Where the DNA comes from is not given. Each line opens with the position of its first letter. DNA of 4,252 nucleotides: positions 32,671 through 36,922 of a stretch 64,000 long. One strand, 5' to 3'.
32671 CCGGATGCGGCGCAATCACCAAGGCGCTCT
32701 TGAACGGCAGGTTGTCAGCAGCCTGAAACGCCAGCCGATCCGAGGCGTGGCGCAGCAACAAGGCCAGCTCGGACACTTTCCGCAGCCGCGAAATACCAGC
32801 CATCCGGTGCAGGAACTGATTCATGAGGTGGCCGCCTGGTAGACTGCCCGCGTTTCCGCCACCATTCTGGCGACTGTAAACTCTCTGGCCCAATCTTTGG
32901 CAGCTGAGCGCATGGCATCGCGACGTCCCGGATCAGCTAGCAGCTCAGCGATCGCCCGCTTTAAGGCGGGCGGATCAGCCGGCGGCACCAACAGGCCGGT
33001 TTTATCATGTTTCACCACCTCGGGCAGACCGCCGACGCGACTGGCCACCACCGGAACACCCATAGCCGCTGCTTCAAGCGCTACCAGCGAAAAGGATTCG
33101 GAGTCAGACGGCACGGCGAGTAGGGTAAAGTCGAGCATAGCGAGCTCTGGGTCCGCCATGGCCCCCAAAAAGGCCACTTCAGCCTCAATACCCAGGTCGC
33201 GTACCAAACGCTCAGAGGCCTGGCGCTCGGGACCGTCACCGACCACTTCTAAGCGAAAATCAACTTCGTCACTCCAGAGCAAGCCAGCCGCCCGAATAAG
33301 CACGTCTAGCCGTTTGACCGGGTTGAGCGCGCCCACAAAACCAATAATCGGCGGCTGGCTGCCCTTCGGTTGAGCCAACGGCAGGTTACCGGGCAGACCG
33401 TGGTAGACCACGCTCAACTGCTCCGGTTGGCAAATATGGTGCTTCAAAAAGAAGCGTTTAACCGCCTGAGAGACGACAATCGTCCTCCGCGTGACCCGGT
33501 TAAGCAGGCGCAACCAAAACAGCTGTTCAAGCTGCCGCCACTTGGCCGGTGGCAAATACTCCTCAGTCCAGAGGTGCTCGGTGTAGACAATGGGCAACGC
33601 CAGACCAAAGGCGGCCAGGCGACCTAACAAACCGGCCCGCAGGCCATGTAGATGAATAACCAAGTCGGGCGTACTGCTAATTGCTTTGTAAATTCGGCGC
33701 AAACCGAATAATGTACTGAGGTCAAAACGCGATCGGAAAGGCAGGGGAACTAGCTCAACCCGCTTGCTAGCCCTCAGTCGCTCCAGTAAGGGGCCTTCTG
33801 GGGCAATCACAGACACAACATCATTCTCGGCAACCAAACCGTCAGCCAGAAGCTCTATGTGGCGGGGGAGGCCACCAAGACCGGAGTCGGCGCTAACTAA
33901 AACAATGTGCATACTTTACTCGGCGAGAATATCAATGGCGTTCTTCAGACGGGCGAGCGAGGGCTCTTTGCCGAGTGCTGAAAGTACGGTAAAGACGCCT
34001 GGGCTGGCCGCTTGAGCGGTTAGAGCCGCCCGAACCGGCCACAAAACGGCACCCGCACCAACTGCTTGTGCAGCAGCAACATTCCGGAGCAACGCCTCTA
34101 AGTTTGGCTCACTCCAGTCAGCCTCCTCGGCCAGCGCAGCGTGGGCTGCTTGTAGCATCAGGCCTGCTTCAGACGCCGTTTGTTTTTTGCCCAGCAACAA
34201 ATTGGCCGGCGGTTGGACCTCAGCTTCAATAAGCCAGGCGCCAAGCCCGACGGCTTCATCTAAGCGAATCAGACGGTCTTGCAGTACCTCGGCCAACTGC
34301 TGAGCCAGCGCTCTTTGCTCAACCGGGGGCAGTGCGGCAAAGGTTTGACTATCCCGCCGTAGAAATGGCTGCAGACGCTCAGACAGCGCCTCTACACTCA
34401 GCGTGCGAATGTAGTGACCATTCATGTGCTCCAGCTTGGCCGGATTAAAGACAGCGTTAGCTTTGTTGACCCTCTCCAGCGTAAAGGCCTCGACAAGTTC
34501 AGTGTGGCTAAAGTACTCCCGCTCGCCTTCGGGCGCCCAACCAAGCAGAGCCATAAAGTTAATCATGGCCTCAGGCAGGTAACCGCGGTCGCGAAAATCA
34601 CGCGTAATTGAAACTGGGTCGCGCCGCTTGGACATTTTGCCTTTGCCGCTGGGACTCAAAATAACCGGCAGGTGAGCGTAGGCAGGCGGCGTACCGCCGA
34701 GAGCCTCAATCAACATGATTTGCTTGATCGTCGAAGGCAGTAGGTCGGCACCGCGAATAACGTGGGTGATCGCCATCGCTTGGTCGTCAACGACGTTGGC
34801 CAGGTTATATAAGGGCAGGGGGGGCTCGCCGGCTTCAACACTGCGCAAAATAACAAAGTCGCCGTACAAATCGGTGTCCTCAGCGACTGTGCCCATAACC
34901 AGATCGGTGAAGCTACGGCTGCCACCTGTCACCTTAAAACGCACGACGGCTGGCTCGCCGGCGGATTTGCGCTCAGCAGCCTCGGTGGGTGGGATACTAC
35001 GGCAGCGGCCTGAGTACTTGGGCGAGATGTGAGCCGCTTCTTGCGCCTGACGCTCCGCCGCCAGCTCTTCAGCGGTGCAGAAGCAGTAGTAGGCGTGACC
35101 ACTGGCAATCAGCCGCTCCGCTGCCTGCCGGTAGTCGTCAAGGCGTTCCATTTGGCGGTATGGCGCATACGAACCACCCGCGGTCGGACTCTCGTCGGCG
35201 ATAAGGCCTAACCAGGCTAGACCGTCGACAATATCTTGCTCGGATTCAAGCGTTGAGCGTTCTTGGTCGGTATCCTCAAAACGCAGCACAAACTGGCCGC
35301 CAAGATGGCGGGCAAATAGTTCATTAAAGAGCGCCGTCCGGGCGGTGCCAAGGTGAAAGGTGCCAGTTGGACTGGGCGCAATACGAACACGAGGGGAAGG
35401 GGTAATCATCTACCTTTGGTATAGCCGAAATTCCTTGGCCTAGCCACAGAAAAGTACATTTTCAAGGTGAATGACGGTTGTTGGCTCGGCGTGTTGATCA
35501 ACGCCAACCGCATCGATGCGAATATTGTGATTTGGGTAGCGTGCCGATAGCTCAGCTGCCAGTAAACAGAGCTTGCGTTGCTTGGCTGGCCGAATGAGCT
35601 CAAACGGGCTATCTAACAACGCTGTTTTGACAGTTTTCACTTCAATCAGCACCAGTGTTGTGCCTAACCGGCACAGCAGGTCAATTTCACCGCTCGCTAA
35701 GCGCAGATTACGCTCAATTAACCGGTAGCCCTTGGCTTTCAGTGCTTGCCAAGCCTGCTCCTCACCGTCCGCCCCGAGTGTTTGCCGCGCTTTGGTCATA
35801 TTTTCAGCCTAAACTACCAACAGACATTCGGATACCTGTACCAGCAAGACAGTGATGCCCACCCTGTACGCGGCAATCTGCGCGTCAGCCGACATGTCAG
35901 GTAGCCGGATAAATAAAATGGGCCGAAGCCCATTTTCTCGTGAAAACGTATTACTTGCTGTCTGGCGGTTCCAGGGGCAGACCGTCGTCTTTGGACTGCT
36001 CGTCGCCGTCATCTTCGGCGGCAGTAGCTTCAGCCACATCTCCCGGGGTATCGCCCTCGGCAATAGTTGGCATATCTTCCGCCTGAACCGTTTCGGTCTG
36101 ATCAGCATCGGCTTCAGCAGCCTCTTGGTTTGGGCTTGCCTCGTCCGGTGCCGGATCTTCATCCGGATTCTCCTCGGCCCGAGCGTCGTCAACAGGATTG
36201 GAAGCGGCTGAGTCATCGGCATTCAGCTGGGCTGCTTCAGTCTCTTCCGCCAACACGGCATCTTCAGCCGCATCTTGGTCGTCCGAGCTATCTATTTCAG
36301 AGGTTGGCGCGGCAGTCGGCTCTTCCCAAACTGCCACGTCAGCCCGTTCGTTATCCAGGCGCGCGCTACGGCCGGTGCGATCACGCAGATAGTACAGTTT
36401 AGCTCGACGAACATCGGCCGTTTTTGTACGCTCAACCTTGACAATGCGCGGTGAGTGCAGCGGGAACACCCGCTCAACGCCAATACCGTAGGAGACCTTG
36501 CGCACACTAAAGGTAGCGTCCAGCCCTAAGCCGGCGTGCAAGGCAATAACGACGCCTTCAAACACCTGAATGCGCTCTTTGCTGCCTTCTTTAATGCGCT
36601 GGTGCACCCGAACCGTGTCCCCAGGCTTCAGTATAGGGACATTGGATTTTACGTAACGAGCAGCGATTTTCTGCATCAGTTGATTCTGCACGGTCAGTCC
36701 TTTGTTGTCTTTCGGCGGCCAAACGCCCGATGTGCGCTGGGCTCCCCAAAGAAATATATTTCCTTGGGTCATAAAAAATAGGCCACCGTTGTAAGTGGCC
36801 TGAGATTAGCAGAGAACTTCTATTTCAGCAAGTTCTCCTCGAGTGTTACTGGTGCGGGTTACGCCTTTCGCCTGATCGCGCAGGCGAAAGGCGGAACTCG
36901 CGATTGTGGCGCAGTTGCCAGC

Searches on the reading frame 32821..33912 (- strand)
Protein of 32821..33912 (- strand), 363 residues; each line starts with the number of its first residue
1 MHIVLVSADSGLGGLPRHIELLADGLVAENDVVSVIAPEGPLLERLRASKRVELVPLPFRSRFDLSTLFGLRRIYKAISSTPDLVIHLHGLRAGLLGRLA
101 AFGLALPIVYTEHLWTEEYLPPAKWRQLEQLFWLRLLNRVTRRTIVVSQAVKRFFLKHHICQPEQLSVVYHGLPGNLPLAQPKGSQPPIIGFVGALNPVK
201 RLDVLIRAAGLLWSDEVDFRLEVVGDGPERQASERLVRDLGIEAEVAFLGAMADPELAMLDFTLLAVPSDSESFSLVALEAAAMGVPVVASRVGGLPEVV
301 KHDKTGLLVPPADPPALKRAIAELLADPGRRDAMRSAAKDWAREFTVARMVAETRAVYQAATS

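Call 27: search_protein_families(library=pfam, proteins=[window:32821-33912:-], max_evalue=0.001)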
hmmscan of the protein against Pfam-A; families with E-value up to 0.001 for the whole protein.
window:32821-33912:- (363 aa): 6 families
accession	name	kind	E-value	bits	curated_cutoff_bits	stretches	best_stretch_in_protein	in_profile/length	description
PF00534.26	Glycos_transf_1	-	1.7e-39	135.6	26.4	1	183-341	11-172/172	Glycosyl transferases group 1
PF13692.12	Glyco_trans_1_4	-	4.5e-36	124.7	27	1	188-327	2-142/142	Glycosyl transferases group 1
PF13439.12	Glyco_transf_4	-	4e-22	79.5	28.5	1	13-172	2-165/170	Glycosyltransferase Family 4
PF13579.12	Glyco_trans_4_4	-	1.1e-14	55.5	29.7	1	13-170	1-156/158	Glycosyl transferase 4-like domain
PF20706.3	GT4-conflict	-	1.9e-10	40.7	26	1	180-343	190-374/385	Family 4 Glycosyltransferase in conflict systems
PF13524.12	Glyco_trans_1_2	-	2.2e-06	28.1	25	1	269-352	58-135/144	Glycosyl transferase-like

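Call 46: search_protein_families(library=ncbifam, proteins=[window:32821-33912:-], max_evalue=0.001)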
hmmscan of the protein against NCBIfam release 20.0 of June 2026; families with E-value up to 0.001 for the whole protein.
window:32821-33912:- (363 aa): 35 families (the best 25 are shown)
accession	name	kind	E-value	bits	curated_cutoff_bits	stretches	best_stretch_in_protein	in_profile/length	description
TIGR03088.1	stp2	hypoth_equivalog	1.2e-33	116.7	409.05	1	43-360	46-372/374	TIGR03088 family PEP-CTERM/XrtA system glycosyltransferase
TIGR03999.1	thiol_BshA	equivalog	1.7e-33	116.1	273.7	1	189-361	201-373/375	N-acetyl-alpha-D-glucosaminyl L-malate synthase BshA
TIGR03449.1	mycothiol_MshA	equivalog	8e-33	113.9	462.5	1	188-362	221-404/406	D-inositol-3-phosphate glycosyltransferase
NF041876.1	EPS_EpsE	equivalog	1.6e-28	100.1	400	1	181-342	208-376/389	exopolysaccharide biosynthesis GT4 family glycosyltransferase EpsE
TIGR04063.1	stp3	hypoth_equivalog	3.7e-22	78.8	442.05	1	187-361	213-395/397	TIGR04063 family PEP-CTERM/XrtA system glycosyltransferase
TIGR02149.1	glgA_Coryne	subfamily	1.2e-17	64.1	302.4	1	84-359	85-388/391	glycogen synthase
NF038011.1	PelF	equivalog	6.9e-16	58.3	100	1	183-358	302-489/489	GT4 family glycosyltransferase PelF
NF053787.1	GlcN_PG_synth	equivalog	9.6e-15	54.3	480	1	190-360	200-358/361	N-acetylglucosaminyl phosphatidylglycerol synthase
NF050063.1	ProtGlycPglJ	equivalog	6.1e-14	52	500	1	187-350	194-355/363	N-acetylgalactosamine-N,N'-diacetylbacillosaminyl-diphospho-undecaprenol 4-alpha-N-acetylgalactosaminyltransferase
NF038229.1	Glyco4_Geo_Pelo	equivalog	1.5e-13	50.5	400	1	79-347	53-321/338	GPMC system family 4 glycosyltransferase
NF011726.0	PRK15179.1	equivalog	1.1e-12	47.1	733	1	190-359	520-692/694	Vi polysaccharide biosynthesis protein TviE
TIGR04157.1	glyco_rSAM_CFB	subfamily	2.2e-12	46.7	400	1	186-313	226-352/406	TIGR04157 family glycosyltransferase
TIGR04005.1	wcaL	equivalog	5.6e-12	45.2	537.6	1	186-324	221-367/406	colanic acid biosynthesis glycosyltransferase WcaL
NF050056.1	ProtGlycPglH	equivalog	1.6e-11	43.9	600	1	95-350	98-342/354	GalNAc-alpha-(1->4)-GalNAc-alpha-(1->3)-diNAcBac-PP-undecaprenol alpha-1,4-N-acetyl-D-galactosaminyltransferase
TIGR04047.1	MSMEG_0565_glyc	hypoth_equivalog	2.3e-11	43.4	259.85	1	232-359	244-372/373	MSMEG_0565 family glycosyltransferase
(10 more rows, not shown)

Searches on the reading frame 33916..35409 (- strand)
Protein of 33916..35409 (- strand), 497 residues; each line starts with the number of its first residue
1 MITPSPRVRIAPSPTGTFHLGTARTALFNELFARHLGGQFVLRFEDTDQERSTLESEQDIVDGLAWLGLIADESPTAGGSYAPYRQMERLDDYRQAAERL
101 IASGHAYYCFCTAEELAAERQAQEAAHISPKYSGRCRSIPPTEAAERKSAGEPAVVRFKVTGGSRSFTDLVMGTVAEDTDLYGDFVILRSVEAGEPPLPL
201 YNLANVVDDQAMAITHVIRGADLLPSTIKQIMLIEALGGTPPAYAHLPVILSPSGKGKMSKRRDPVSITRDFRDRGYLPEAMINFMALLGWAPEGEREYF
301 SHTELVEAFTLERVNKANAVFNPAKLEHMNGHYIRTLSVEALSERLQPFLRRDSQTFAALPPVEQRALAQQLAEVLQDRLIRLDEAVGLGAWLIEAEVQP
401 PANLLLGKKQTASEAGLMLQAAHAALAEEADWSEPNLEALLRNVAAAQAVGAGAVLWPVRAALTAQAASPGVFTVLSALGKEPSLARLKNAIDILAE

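Call 27: search_protein_families(library=pfam, proteins=[window:33916-35409:-], max_evalue=0.001)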
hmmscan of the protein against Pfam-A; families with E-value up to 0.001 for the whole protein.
window:33916-35409:- (497 aa): 2 families
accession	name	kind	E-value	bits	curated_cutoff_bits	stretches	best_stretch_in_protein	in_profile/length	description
PF00749.27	tRNA-synt_1c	-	1.1e-87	294.3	23.4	1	7-327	3-313/314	tRNA synthetases class I (E and Q), catalytic domain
PF19269.4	Anticodon_2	-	2.7e-25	89.9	23.6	1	343-492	3-141/141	Anticodon binding domain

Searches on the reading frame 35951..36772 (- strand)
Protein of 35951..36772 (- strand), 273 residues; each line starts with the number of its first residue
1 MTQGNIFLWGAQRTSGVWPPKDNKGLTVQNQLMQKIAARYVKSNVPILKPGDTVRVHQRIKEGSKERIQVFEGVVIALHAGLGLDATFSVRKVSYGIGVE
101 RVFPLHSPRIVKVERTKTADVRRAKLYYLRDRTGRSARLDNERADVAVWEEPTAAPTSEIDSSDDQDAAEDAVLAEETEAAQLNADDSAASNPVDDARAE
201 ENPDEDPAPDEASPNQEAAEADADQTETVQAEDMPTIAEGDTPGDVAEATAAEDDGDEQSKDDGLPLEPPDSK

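Call 27: search_protein_families(library=pfam, proteins=[window:35951-36772:-], max_evalue=0.001)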
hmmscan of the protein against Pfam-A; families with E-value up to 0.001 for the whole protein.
window:35951-36772:- (273 aa): 1 family
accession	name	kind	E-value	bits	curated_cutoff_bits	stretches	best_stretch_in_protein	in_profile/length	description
PF01245.26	Ribosomal_L19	-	6.9e-42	142.3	22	1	32-140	2-109/111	Ribosomal protein L19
